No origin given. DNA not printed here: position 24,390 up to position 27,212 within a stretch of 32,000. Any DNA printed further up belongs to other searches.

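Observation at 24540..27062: Rad50 has no zinc hook; a predicted transmembrane helical hairpin sits at the coiled-coil apex instead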

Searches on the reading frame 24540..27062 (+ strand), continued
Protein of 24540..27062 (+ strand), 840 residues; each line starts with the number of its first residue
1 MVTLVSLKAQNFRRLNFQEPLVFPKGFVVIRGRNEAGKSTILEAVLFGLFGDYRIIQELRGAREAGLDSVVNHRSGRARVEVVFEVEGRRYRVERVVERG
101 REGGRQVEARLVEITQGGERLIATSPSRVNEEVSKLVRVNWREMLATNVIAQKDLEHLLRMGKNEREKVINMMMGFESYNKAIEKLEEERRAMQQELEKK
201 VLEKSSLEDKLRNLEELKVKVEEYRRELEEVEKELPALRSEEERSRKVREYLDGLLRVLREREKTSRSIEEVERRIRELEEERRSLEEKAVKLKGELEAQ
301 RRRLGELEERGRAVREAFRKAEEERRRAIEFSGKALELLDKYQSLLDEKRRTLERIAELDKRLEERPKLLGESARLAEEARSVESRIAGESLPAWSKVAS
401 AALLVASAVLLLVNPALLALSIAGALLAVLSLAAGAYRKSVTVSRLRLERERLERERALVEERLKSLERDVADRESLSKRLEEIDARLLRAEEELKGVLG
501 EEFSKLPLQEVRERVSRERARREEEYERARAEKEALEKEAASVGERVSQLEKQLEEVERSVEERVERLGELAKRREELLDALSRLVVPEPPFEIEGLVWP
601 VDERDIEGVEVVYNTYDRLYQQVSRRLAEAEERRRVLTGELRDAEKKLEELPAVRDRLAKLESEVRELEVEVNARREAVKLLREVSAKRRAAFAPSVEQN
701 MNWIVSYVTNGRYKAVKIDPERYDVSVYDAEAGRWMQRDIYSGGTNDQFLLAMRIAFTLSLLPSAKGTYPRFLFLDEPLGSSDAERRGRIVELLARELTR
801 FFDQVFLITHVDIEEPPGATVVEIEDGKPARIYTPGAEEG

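Call 15: search_protein_families(library=ncbifam, proteins=[P0001, P0036, P0043, P0052, P0054, P0057, P0059, P0069, P0062], max_evalue=0.001)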
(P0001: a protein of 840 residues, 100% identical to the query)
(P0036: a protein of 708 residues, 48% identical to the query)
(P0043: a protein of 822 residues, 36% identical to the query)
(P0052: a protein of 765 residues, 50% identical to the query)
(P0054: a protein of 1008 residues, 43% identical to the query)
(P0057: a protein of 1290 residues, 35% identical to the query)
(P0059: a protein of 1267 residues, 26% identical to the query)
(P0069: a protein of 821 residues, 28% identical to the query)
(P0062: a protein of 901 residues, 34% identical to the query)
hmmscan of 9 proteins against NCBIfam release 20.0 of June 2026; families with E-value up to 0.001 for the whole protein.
P0001 (840 aa): 18 families
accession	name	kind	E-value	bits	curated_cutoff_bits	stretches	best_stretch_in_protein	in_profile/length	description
NF003034.1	PRK03918.1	equivalog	3.5e-38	131.2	700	2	6-387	5-354/878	DNA double-strand break repair ATPase Rad50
NF002572.0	PRK02224.1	equivalog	1.5e-30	106.3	1087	2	8-388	7-373/888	DNA double-strand break repair ATPase Rad50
NF041035.1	Rad50_Halo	equivalog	1.3e-27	96.6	1000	2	20-385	18-370/883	DNA double-strand break repair ATPase Rad50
NF045487.1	ASRP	equivalog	1.1e-23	83.7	300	3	22-291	11-235/593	archaea-specific SMC-related protein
NF041034.1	Rad50_Sulf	equivalog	2.7e-22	78.5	1000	2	446-811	477-844/872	DNA double-strand break repair ATPase Rad50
TIGR02169.1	SMC_prok_A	equivalog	8.3e-18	63.5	729.4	1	7-370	5-363/1165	chromosome segregation protein SMC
TIGR00618.1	sbcc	subfamily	3.2e-15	55.2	478.5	1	16-293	15-287/1043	exonuclease subunit SbcC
NF002244.0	PRK01156.1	equivalog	1e-13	50.4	847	1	7-301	6-283/895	DNA double-strand break repair ATPase Rad50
TIGR02168.1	SMC_prok_B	equivalog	1.5e-09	36.2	567.35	1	178-373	676-877/1181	chromosome segregation protein SMC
NF041752.4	sbcc_Bac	equivalog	2.1e-08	32.6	1420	1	27-386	30-361/1130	exonuclease subunit SbcC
NF045780.1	TrlF_fam_ATP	equivalog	6.9e-08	31.7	350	1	36-379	320-683/944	TrlF family AAA-like ATPase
TIGR04523.1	Mplasa_alph_rch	subfamily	7.8e-06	24.1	270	1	152-366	495-712/745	helix-rich protein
TIGR03185.1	DNA_S_dndD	equivalog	8.5e-06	24.5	245.85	0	612-792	426-597/650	DNA sulfur modification protein DndD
NF008421.0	PRK11248.1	equivalog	3.5e-05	23.4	357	1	767-815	144-191/255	taurine ABC transporter ATP-binding subunit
NF041751.2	sbcc_Staph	equivalog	3.5e-05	22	920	0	140-332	208-399/1007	exonuclease subunit SbcC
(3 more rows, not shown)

P0036 (708 aa): 18 families
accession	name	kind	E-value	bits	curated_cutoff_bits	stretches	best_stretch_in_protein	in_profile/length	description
NF003034.1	PRK03918.1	equivalog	4.1e-30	104.5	700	2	4-332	3-320/878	DNA double-strand break repair ATPase Rad50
NF041035.1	Rad50_Halo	equivalog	2.3e-27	95.8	1000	2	4-311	3-295/883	DNA double-strand break repair ATPase Rad50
NF002572.0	PRK02224.1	equivalog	4.3e-25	88.2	1087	2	5-445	4-378/888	DNA double-strand break repair ATPase Rad50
NF041034.1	Rad50_Sulf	equivalog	8.5e-23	80.2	1000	2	26-159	24-139/872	DNA double-strand break repair ATPase Rad50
NF045487.1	ASRP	equivalog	2.1e-22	79.5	300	2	20-333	9-270/593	archaea-specific SMC-related protein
TIGR00618.1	sbcc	subfamily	3.3e-21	75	478.5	1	25-333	27-322/1043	exonuclease subunit SbcC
NF002244.0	PRK01156.1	equivalog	6.6e-21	74.1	847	2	3-321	2-265/895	DNA double-strand break repair ATPase Rad50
TIGR02169.1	SMC_prok_A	equivalog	3.9e-16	58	729.4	1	4-332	2-315/1165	chromosome segregation protein SMC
NF041752.4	sbcc_Bac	equivalog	2.1e-08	32.5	1420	1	24-185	27-185/1130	exonuclease subunit SbcC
NF053563.1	Rkd4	equivalog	2.4e-08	32.6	860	1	4-242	3-225/747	arcadin-4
TIGR02142.1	modC_ABC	equivalog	6.8e-07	28.8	285.05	1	633-696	149-213/353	molybdenum ABC transporter ATP-binding protein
NF010680.0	PRK14079.1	equivalog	2.5e-06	26.7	386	1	5-104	4-93/349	recombination protein F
NF045780.1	TrlF_fam_ATP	equivalog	3.5e-06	26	350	1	37-322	321-633/944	TrlF family AAA-like ATPase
TIGR04211.1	SH3_and_anchor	equivalog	6e-06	26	65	1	255-355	75-178/198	TIGR04211 family SH3 domain-containing protein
TIGR03185.1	DNA_S_dndD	equivalog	2.2e-05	23.1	245.85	0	15-118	20-125/650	DNA sulfur modification protein DndD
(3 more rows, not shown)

P0043 (822 aa): 37 families (the best 25 are shown)
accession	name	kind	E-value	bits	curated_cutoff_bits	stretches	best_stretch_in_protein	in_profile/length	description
NF003034.1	PRK03918.1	equivalog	7.8e-38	130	700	3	4-365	3-340/878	DNA double-strand break repair ATPase Rad50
NF041035.1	Rad50_Halo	equivalog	2.4e-33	115.6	1000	2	19-362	17-341/883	DNA double-strand break repair ATPase Rad50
NF002572.0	PRK02224.1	equivalog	1.3e-31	109.8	1087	2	19-364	17-343/888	DNA double-strand break repair ATPase Rad50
NF045487.1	ASRP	equivalog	4.4e-27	94.9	300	3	19-249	8-218/593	archaea-specific SMC-related protein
NF041034.1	Rad50_Sulf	equivalog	6e-27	93.9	1000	3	432-791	476-845/872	DNA double-strand break repair ATPase Rad50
NF002244.0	PRK01156.1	equivalog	1.2e-25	89.8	847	1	22-359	20-339/895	DNA double-strand break repair ATPase Rad50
TIGR02169.1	SMC_prok_A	equivalog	2.5e-20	71.9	729.4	3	4-194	2-182/1165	chromosome segregation protein SMC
TIGR02168.1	SMC_prok_B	equivalog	8.1e-19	66.9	567.35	2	447-671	238-464/1181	chromosome segregation protein SMC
TIGR00618.1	sbcc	subfamily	1.9e-18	65.9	478.5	2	26-356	28-345/1043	exonuclease subunit SbcC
NF053563.1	Rkd4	equivalog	1e-16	60.3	860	1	3-206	2-188/747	arcadin-4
NF045780.1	TrlF_fam_ATP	equivalog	1.4e-11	43.9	350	1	36-368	320-632/944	TrlF family AAA-like ATPase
NF041751.2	sbcc_Staph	equivalog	2.1e-11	42.5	920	1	152-365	215-423/1007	exonuclease subunit SbcC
TIGR03185.1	DNA_S_dndD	equivalog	1.4e-09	37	245.85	2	584-789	419-613/650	DNA sulfur modification protein DndD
TIGR04523.1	Mplasa_alph_rch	subfamily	1.6e-09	36.3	270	1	447-671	453-671/745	helix-rich protein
TIGR04211.1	SH3_and_anchor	equivalog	2.2e-07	30.7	65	0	271-364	61-154/198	TIGR04211 family SH3 domain-containing protein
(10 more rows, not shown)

P0052 (765 aa): 19 families
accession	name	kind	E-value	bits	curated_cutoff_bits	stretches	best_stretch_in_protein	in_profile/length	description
NF003034.1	PRK03918.1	equivalog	1.5e-47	162.1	700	2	6-350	6-334/878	DNA double-strand break repair ATPase Rad50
NF041034.1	Rad50_Sulf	equivalog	1.7e-40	138.7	1000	3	425-760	539-858/872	DNA double-strand break repair ATPase Rad50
NF002244.0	PRK01156.1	equivalog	4.2e-31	107.8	847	2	20-293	19-287/895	DNA double-strand break repair ATPase Rad50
NF002572.0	PRK02224.1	equivalog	7.7e-31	107.2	1087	1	2-167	2-161/888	DNA double-strand break repair ATPase Rad50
NF041035.1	Rad50_Halo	equivalog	3.1e-29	102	1000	1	5-172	5-166/883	DNA double-strand break repair ATPase Rad50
NF045487.1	ASRP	equivalog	2.1e-22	79.5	300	2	19-347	9-273/593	archaea-specific SMC-related protein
TIGR00618.1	sbcc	subfamily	5.1e-19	67.7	478.5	1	1-334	1-330/1043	exonuclease subunit SbcC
TIGR02169.1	SMC_prok_A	equivalog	2.9e-18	65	729.4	2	5-349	4-342/1165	chromosome segregation protein SMC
NF053563.1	Rkd4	equivalog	5.6e-15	54.5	860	1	4-100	4-101/747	arcadin-4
NF041751.2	sbcc_Staph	equivalog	4.3e-13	48.2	920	2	157-350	228-420/1007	exonuclease subunit SbcC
TIGR02168.1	SMC_prok_B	equivalog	5.8e-12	44.2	567.35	2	145-347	324-920/1181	chromosome segregation protein SMC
TIGR00611.2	recf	equivalog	5.1e-10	39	172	1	6-117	4-112/339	DNA replication/repair protein RecF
TIGR04523.1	Mplasa_alph_rch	subfamily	2e-09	35.9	270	2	430-628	439-639/745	helix-rich protein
NF045780.1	TrlF_fam_ATP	equivalog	1.7e-08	33.7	350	1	36-350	321-678/944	TrlF family AAA-like ATPase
TIGR04211.1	SH3_and_anchor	equivalog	3.3e-07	30.1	65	0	257-351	58-153/198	TIGR04211 family SH3 domain-containing protein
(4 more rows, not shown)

P0054 (1008 aa): 12 families
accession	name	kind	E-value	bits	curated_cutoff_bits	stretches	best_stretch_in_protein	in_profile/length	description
NF041034.1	Rad50_Sulf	equivalog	1.1e-22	79.8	1000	1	4-346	3-331/872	DNA double-strand break repair ATPase Rad50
NF002244.0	PRK01156.1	equivalog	1.1e-20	73.4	847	1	4-261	3-259/895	DNA double-strand break repair ATPase Rad50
NF002572.0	PRK02224.1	equivalog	5.1e-16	58.1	1087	1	3-170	2-164/888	DNA double-strand break repair ATPase Rad50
NF041035.1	Rad50_Halo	equivalog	9.1e-15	54.1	1000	1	4-170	3-164/883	DNA double-strand break repair ATPase Rad50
TIGR00618.1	sbcc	subfamily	4.6e-13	48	478.5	2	6-98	5-100/1043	exonuclease subunit SbcC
NF053563.1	Rkd4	equivalog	2.7e-11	42.3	860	1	4-375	3-372/747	arcadin-4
NF045780.1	TrlF_fam_ATP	equivalog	4.1e-06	25.8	350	1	37-396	321-670/944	TrlF family AAA-like ATPase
TIGR02673.1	FtsE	equivalog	2e-05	24.4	264.85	0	2-52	5-55/214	cell division ATP-binding protein FtsE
NF041760.1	PtuA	equivalog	0.00027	20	500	1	2-54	50-103/524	retron Ec78 anti-phage system effector ATPase PtuA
NF010171.0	PRK13652.1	equivalog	0.0003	20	476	0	5-45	10-50/277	cobalt transporter ATP-binding subunit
NF041751.2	sbcc_Staph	equivalog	0.0003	18.9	920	0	28-92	30-94/1007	exonuclease subunit SbcC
TIGR02315.1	ABC_phnC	equivalog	0.00055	19.4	266.1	0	939-1001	163-225/243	phosphonate ABC transporter ATP-binding protein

P0057 (1290 aa): 20 families
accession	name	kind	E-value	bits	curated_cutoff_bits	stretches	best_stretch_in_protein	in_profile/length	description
NF002572.0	PRK02224.1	equivalog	5.5e-17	61.4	1087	1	4-185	3-177/888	DNA double-strand break repair ATPase Rad50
NF041034.1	Rad50_Sulf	equivalog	1.4e-16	59.5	1000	2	26-384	23-355/872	DNA double-strand break repair ATPase Rad50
NF003034.1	PRK03918.1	equivalog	4.1e-16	58.2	700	1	4-353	3-324/878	DNA double-strand break repair ATPase Rad50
NF041035.1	Rad50_Halo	equivalog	6.6e-14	51.3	1000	1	5-178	4-170/883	DNA double-strand break repair ATPase Rad50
NF053563.1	Rkd4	equivalog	1e-11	43.8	860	1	4-518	3-512/747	arcadin-4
NF002244.0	PRK01156.1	equivalog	1.4e-10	40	847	2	19-443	18-437/895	DNA double-strand break repair ATPase Rad50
NF010068.0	PRK13548.1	equivalog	3.6e-08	32.8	261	0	1158-1230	136-201/261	heme ABC transporter ATP-binding protein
TIGR00618.1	sbcc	subfamily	1.6e-06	26.4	478.5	1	7-94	6-97/1043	exonuclease subunit SbcC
NF040873.1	AztA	equivalog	5.3e-06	26.1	220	0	1180-1231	129-178/191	zinc ABC transporter ATP-binding protein AztA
TIGR00972.1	3a0107s01c2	equivalog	0.00012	21.6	343.2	0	1181-1254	155-225/248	phosphate ABC transporter ATP-binding protein PstB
NF002981.0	PRK03695.1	equivalog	0.00014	21.4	281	0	1159-1230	130-195/253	vitamin B12 ABC transporter ATP-binding protein BtuD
NF008039.0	PRK10771.1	equivalog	0.00024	20.6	298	0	1181-1232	140-190/234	thiamine ABC transporter ATP-binding protein ThiQ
NF045487.1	ASRP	equivalog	0.00028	19.6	300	1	25-306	14-261/593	archaea-specific SMC-related protein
NF000355.4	ribo_prot_ABC_F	equivalog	0.00035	19.5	380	0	8-47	322-361/499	ribosomal protection-like ABC-F family protein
TIGR01189.1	ccmA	equivalog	0.00039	20.1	131.6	0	9-43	8-44/198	heme ABC exporter ATP-binding protein CcmA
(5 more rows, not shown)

P0059 (1267 aa): 15 families
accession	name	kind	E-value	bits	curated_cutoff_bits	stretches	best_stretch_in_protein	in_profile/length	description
NF041034.1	Rad50_Sulf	equivalog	1.6e-26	92.5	1000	2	26-178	23-160/872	DNA double-strand break repair ATPase Rad50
NF003034.1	PRK03918.1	equivalog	1.8e-23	82.5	700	2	4-387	3-368/878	DNA double-strand break repair ATPase Rad50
NF002572.0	PRK02224.1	equivalog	4.6e-16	58.3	1087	1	4-174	3-165/888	DNA double-strand break repair ATPase Rad50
NF002244.0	PRK01156.1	equivalog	1.2e-12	46.8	847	1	3-217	2-210/895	DNA double-strand break repair ATPase Rad50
NF041035.1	Rad50_Halo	equivalog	2.4e-12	46.1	1000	1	5-267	4-264/883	DNA double-strand break repair ATPase Rad50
NF045487.1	ASRP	equivalog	1.5e-10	40.4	300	2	25-514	14-477/593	archaea-specific SMC-related protein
TIGR02168.1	SMC_prok_B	equivalog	7.7e-10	37.2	567.35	2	601-794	325-519/1181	chromosome segregation protein SMC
NF053563.1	Rkd4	equivalog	5.4e-09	34.7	860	1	4-501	3-494/747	arcadin-4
NF010068.0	PRK13548.1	equivalog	1.7e-08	33.9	261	1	1117-1203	122-201/261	heme ABC transporter ATP-binding protein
TIGR00618.1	sbcc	subfamily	4.9e-08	31.4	478.5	1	15-297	14-293/1043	exonuclease subunit SbcC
TIGR02169.1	SMC_prok_A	equivalog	1.4e-06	26.3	729.4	0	187-430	263-505/1165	chromosome segregation protein SMC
NF041751.2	sbcc_Staph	equivalog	8.2e-06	24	920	0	301-472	273-442/1007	exonuclease subunit SbcC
NF008355.0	PRK11144.1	equivalog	0.00019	20.5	434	1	1153-1204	138-188/353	molybdenum ABC transporter ATP-binding protein ModC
TIGR01597.1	PYST-B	paralog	0.00052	19.6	175.5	0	417-536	99-210/256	Plasmodium yoelii subtelomeric family PYST-B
TIGR01166.1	cbiO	subfamily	0.00063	19.3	211.8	0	12-45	5-38/190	cobalt ABC transporter, ATP-binding protein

P0069 (821 aa): 7 families
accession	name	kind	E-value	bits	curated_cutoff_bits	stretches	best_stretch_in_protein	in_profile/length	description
NF003034.1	PRK03918.1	equivalog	3.1e-12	45.3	700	2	1-107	1-102/878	DNA double-strand break repair ATPase Rad50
NF045487.1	ASRP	equivalog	1.2e-11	43.9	300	1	12-389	3-336/593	archaea-specific SMC-related protein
NF041035.1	Rad50_Halo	equivalog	8.2e-07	27.8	1000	0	1-49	1-49/883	DNA double-strand break repair ATPase Rad50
NF002572.0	PRK02224.1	equivalog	1.5e-06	26.8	1087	1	1-49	1-49/888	DNA double-strand break repair ATPase Rad50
NF041034.1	Rad50_Sulf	equivalog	3.8e-06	25.1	1000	0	721-789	762-828/872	DNA double-strand break repair ATPase Rad50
TIGR04211.1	SH3_and_anchor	equivalog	0.0001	22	65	1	304-418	72-187/198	TIGR04211 family SH3 domain-containing protein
TIGR00611.2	recf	equivalog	0.00016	21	172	0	738-800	273-338/339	DNA replication/repair protein RecF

P0062 (901 aa): 62 families (the best 25 are shown)
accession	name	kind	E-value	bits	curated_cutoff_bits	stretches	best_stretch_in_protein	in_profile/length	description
NF041034.1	Rad50_Sulf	equivalog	1.4e-125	420.2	1000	1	3-898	2-867/872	DNA double-strand break repair ATPase Rad50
NF002244.0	PRK01156.1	equivalog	2e-112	377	847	1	2-898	1-892/895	DNA double-strand break repair ATPase Rad50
NF003034.1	PRK03918.1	equivalog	5.9e-105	352.1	700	1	4-898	3-876/878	DNA double-strand break repair ATPase Rad50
NF002572.0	PRK02224.1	equivalog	4.3e-63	213.9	1087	1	4-890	3-868/888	DNA double-strand break repair ATPase Rad50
NF041035.1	Rad50_Halo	equivalog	5.7e-61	207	1000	1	4-891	3-869/883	DNA double-strand break repair ATPase Rad50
NF045487.1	ASRP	equivalog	4.9e-49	167.4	300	4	18-298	8-270/593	archaea-specific SMC-related protein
NF053563.1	Rkd4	equivalog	3.1e-40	138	860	2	3-676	2-640/747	arcadin-4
TIGR02169.1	SMC_prok_A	equivalog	3.3e-37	127.7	729.4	2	4-448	2-453/1165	chromosome segregation protein SMC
TIGR00618.1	sbcc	subfamily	5.4e-37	127.3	478.5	2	5-321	4-326/1043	exonuclease subunit SbcC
TIGR02168.1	SMC_prok_B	equivalog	4.3e-27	94.3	567.35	3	472-751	254-539/1181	chromosome segregation protein SMC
NF041760.1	PtuA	equivalog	5.8e-13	48.6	500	2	2-45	50-93/524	retron Ec78 anti-phage system effector ATPase PtuA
TIGR03185.1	DNA_S_dndD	equivalog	8.9e-13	47.6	245.85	2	576-853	321-597/650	DNA sulfur modification protein DndD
NF045780.1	TrlF_fam_ATP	equivalog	1.3e-12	47.3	350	2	13-452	298-737/944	TrlF family AAA-like ATPase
TIGR02857.1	CydD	equivalog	2.5e-12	46.5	435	1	793-887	447-528/529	thiol reductant ABC exporter subunit CydD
NF000355.4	ribo_prot_ABC_F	equivalog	4e-12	45.7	380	1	772-890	83-189/499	ribosomal protection-like ABC-F family protein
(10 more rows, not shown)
